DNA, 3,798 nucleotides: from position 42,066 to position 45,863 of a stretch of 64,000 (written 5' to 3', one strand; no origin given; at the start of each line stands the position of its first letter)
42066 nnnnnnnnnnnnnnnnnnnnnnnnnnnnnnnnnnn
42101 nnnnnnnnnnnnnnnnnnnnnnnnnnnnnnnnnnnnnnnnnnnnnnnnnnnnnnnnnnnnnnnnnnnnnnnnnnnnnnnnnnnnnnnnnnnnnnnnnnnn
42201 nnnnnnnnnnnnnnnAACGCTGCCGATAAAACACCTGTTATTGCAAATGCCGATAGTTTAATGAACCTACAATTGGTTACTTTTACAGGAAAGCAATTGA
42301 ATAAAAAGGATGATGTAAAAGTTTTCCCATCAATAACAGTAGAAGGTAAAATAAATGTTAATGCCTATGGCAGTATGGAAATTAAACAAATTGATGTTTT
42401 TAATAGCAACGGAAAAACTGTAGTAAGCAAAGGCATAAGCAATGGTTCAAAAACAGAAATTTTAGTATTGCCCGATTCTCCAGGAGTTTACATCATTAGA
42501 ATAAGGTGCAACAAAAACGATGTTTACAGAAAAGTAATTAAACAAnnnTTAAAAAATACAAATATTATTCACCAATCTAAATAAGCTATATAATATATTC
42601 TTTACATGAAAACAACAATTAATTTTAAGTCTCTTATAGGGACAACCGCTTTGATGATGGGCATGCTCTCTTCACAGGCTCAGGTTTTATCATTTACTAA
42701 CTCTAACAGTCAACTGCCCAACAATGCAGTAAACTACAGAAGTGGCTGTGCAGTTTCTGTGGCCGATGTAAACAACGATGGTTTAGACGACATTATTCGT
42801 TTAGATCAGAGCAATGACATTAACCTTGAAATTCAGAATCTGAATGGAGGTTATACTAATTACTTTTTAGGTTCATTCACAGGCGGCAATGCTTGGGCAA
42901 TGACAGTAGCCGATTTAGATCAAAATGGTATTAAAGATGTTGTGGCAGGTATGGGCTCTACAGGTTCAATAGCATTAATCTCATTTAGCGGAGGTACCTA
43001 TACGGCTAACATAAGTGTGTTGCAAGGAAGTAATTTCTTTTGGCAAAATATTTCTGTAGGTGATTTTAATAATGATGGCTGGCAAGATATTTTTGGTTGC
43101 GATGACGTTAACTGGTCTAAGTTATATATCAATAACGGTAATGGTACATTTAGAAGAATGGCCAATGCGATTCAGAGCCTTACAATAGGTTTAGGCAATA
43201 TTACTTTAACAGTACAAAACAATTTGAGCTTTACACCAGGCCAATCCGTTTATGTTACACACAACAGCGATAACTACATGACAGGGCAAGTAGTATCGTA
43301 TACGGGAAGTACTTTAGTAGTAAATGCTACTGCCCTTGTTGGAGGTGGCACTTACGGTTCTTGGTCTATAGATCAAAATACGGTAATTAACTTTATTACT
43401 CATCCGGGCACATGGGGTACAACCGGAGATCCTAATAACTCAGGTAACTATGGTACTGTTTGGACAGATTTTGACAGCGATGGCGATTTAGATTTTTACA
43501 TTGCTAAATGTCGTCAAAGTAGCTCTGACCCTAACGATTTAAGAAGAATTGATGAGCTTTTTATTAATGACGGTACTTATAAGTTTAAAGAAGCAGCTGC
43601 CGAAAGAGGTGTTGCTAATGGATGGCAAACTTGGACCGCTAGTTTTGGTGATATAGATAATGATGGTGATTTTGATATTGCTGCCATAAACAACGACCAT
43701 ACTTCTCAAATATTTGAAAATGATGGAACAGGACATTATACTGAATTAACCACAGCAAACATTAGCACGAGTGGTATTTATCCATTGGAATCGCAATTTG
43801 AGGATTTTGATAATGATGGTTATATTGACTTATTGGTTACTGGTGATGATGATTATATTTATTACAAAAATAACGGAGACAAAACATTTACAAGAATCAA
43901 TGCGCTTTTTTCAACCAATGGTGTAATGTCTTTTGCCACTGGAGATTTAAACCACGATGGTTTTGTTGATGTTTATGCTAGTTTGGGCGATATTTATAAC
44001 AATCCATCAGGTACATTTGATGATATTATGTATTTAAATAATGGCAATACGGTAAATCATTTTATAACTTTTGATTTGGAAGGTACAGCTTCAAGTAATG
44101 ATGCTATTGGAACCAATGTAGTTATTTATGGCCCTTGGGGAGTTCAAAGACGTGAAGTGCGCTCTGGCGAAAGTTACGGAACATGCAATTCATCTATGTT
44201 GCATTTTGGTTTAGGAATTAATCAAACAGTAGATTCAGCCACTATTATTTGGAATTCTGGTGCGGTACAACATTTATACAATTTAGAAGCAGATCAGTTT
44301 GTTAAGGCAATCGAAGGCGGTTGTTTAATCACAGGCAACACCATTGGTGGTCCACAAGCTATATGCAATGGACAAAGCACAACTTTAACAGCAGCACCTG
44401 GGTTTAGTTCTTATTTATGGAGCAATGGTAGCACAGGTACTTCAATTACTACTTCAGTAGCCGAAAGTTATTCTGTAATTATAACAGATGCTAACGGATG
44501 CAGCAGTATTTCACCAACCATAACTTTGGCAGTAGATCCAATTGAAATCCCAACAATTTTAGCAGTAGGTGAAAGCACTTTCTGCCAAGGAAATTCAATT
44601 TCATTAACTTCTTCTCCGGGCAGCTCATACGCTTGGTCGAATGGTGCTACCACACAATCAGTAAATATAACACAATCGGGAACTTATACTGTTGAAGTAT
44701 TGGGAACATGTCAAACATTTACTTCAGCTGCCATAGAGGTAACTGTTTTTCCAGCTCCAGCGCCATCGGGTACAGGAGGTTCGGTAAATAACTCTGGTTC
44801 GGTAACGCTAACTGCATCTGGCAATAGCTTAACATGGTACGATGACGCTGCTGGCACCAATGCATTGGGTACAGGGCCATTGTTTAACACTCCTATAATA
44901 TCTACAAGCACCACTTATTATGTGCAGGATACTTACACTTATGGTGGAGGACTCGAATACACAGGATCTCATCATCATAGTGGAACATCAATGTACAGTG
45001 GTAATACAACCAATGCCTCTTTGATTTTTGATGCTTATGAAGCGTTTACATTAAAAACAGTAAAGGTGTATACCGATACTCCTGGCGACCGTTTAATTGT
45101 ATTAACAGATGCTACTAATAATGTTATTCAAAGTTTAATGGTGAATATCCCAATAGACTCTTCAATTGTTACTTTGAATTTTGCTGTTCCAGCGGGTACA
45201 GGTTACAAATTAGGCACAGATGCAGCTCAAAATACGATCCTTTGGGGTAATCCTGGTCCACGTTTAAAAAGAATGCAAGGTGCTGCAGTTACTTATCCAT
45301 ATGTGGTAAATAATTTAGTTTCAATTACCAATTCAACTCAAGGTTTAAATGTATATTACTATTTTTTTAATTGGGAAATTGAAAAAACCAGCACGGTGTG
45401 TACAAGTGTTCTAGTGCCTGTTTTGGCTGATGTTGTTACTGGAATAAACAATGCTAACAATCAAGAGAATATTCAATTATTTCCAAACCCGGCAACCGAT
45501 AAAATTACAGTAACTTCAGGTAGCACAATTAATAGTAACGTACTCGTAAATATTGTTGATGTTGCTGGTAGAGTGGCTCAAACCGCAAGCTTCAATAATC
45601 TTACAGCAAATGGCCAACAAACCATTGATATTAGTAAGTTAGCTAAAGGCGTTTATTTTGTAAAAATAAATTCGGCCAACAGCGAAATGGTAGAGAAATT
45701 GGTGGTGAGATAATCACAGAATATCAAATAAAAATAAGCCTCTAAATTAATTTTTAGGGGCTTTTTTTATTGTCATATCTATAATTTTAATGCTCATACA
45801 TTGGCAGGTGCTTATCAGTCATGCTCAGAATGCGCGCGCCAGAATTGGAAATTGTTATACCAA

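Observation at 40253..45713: Pentaheme c-type cytochrome carrying a T9SS sorting domain, co-oriented with a T9SS-targeted FG-GAP/ASPIC-UnbV protein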

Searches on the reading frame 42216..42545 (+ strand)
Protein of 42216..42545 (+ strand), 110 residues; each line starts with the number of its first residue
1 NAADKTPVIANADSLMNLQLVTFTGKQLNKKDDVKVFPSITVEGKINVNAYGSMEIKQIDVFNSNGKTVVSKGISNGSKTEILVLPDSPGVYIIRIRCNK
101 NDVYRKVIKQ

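Call 59: search_protein_families(library=ncbifam, alignment_id=A4, max_evalue=0.01)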
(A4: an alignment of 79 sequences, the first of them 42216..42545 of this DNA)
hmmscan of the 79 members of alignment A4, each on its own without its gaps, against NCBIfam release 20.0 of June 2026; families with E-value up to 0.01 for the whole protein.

A. member 1, window:42216-42545:+ (110 aa): 4 families
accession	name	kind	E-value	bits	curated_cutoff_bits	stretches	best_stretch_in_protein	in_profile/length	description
TIGR04183.1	Por_Secre_tail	domain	2.2e-10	40.4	23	1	41-110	6-72/72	T9SS type A sorting domain-containing protein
NF033708.1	T9SS_Cterm_ChiA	domain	9.6e-08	31.8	40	1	56-108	1-53/55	T9SS sorting signal type C domain-containing protein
NF038113.1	T9SSA_dep_M36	equivalog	5.3e-06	24.9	885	1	25-109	785-868/869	T9SS-dependent M36 family metallopeptidase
NF052644.1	T9SS_DNase_Rie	equivalog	0.00027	20.4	260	1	57-110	200-251/251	T9SS-dependent surface endonuclease, AS87_RS02955 family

B. families by the number of members that match (of 79 scanned): 11 families
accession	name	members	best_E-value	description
TIGR04183.1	Por_Secre_tail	75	1.2e-14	T9SS type A sorting domain-containing protein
NF038113.1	T9SSA_dep_M36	42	3.2e-11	T9SS-dependent M36 family metallopeptidase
NF033708.1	T9SS_Cterm_ChiA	27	2.8e-08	T9SS sorting signal type C domain-containing protein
NF050177.1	TapA_OM_Porphy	11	1.4e-08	TapA/TapC family T9SS-dependent outer membrane protein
NF052644.1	T9SS_DNase_Rie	6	5.6e-06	T9SS-dependent surface endonuclease, AS87_RS02955 family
NF052228.1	T9SS_PorZ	2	0.00011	type IX secretion system anionic LPS delivery protein PorZ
NF052323.1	T9SSA_dep_M6i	1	0.00013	T9SS-dependent M6-like inactivated metalloprotease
NF006120.0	PRK08264.1-6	1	0.0012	SDR family oxidoreductase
NF002552.0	PRK02110.1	1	0.0015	disulfide bond formation protein B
NF008419.0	PRK11246.1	1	0.0026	YtjB family periplasmic protein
NF033169.1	lipo_LIC10494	1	0.0043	lipoprotein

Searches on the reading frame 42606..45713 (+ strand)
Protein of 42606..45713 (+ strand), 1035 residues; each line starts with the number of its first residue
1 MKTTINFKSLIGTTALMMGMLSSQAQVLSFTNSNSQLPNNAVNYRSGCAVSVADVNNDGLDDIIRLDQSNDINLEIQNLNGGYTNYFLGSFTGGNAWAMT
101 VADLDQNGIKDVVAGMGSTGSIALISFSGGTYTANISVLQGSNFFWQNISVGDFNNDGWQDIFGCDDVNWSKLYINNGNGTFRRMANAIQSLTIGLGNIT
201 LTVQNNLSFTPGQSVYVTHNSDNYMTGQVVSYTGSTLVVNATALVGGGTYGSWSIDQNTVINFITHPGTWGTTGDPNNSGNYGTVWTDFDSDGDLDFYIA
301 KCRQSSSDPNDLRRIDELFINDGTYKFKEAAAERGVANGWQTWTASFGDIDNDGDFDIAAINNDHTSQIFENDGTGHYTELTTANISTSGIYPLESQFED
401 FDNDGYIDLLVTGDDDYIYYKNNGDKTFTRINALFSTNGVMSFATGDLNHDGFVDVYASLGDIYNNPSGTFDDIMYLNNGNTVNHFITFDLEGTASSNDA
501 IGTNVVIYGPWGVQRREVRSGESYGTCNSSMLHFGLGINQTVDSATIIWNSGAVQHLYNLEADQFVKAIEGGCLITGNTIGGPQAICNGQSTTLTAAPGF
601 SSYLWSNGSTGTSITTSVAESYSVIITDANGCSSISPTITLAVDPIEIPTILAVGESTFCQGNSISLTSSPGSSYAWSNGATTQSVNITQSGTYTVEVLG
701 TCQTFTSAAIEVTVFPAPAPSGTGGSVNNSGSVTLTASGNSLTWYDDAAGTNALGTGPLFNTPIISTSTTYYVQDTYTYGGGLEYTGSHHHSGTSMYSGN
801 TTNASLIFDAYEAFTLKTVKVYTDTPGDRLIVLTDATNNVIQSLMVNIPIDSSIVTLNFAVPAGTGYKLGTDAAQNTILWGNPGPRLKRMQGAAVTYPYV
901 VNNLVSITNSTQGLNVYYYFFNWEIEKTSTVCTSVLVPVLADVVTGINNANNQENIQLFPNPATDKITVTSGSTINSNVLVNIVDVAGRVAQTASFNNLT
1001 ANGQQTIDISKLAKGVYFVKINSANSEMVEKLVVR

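Call 3: search_protein_families(library=pfam, proteins=[window:42606-45713:+], max_evalue=0.1)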
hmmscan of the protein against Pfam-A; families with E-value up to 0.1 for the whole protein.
window:42606-45713:+ (1035 aa): 7 families
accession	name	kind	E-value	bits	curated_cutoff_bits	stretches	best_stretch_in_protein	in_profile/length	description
PF13517.12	FG-GAP_3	-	1.7e-32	112.2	26.9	5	400-457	1-60/61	FG-GAP-like repeat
PF07593.17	UnbV_ASPIC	-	2.1e-17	63.2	23.4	1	500-566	1-67/68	ASPIC and UnbV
PF18962.6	Por_Secre_tail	-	7.3e-17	61.9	27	1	958-1034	1-75/75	Secretion system C-terminal sorting domain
PF19081.6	Ig_7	-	4.7e-14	52.9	27.3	1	723-776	8-65/84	Ig-like domain CHU_C associated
PF01839.29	FG-GAP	-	1.9e-09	37.6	22.1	3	145-162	1-18/37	FG-GAP repeat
PF16967.11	TcfC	-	9.1e-05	22.4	29.4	1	1001-1022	30-51/68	E-set like domain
PF11589.14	DUF3244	-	0.027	14.9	25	0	976-1027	39-89/96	Domain of unknown function (DUF3244)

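Call 4: search_protein_families(library=ncbifam, proteins=[window:42606-45713:+], max_evalue=0.1)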
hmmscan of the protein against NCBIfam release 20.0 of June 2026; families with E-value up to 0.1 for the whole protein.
window:42606-45713:+ (1035 aa): 3 families
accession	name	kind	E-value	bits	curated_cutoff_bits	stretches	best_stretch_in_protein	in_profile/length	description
NF038113.1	T9SSA_dep_M36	equivalog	1.5e-12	46.5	885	1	944-1035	782-869/869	T9SS-dependent M36 family metallopeptidase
TIGR04183.1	Por_Secre_tail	domain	3.3e-12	46.2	23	1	958-1035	1-72/72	T9SS type A sorting domain-containing protein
NF050177.1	TapA_OM_Porphy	equivalog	9.3e-08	31.2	500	1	952-1034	467-543/544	TapA/TapC family T9SS-dependent outer membrane protein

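Call 67: search_solved_structures(query=window:42606-45713:+, max_evalue=0.01)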
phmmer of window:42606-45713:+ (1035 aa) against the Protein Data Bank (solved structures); distinct sequences matched with E-value up to 0.01: 2.
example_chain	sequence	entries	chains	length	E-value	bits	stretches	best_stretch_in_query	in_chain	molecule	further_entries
9flp_A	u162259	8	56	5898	0.00054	21.2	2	588-693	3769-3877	The grappling hook protein A in the bacterium Aureispira sp. CCB-QB1 | The grappling hook protein A (GhpA) in the bacterium Aureispira sp. CCB-QB1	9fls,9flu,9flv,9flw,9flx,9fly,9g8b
5jvk_A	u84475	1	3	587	0.0052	17.9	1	939-1032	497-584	Uncharacterized protein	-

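Call 89: search_solved_structures(query=A6, max_evalue=0.01)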
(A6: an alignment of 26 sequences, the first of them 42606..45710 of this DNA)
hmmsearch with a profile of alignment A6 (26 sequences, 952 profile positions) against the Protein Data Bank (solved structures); distinct sequences matched with E-value up to 0.01: 39.
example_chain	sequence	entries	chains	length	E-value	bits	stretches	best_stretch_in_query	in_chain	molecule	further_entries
9flp_A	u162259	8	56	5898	2.4e-123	416.1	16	499-703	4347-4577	The grappling hook protein A in the bacterium Aureispira sp. CCB-QB1 | The grappling hook protein A (GhpA) in the bacterium Aureispira sp. CCB-QB1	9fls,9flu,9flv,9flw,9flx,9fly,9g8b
9etn_A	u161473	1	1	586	7.1e-18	67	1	233-487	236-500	Cartilage acidic protein 1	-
8glk_D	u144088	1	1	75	8.2e-09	37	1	873-952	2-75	Endonuclease I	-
5jvk_A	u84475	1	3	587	4.5e-08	34.5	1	860-952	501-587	Uncharacterized protein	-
7pzj_A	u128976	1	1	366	7e-08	33.9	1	864-948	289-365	Lipase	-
4tqj_A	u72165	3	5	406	8.1e-07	30.4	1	48-182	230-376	Lectin 2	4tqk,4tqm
8glj_D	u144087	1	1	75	1.4e-06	29.6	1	872-952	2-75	Por secretion system C-terminal sorting domain-containing protein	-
9ind_A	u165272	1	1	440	2.7e-06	28.6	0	42-113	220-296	Integrin alpha-V heavy chain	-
8tcf_A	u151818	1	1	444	3.8e-06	28.2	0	42-113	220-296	Integrin alpha-V heavy chain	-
8tcg_A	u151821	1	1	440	3.9e-06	28.1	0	42-160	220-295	Integrin alpha-V heavy chain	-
8ij5_E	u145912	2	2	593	5.8e-06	27.5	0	42-113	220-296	Integrin alpha-V heavy chain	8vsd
8w30_A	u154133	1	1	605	6.3e-06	27.4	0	42-113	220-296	Integrin alpha-V heavy chain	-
5nem_A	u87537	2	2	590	7.5e-06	27.2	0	42-113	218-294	Integrin alpha-V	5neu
9xmm_A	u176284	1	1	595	7.6e-06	27.2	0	42-113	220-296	Integrin alpha-V heavy chain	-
6om2_A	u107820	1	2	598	7.6e-06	27.1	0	42-113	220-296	Integrin alpha-V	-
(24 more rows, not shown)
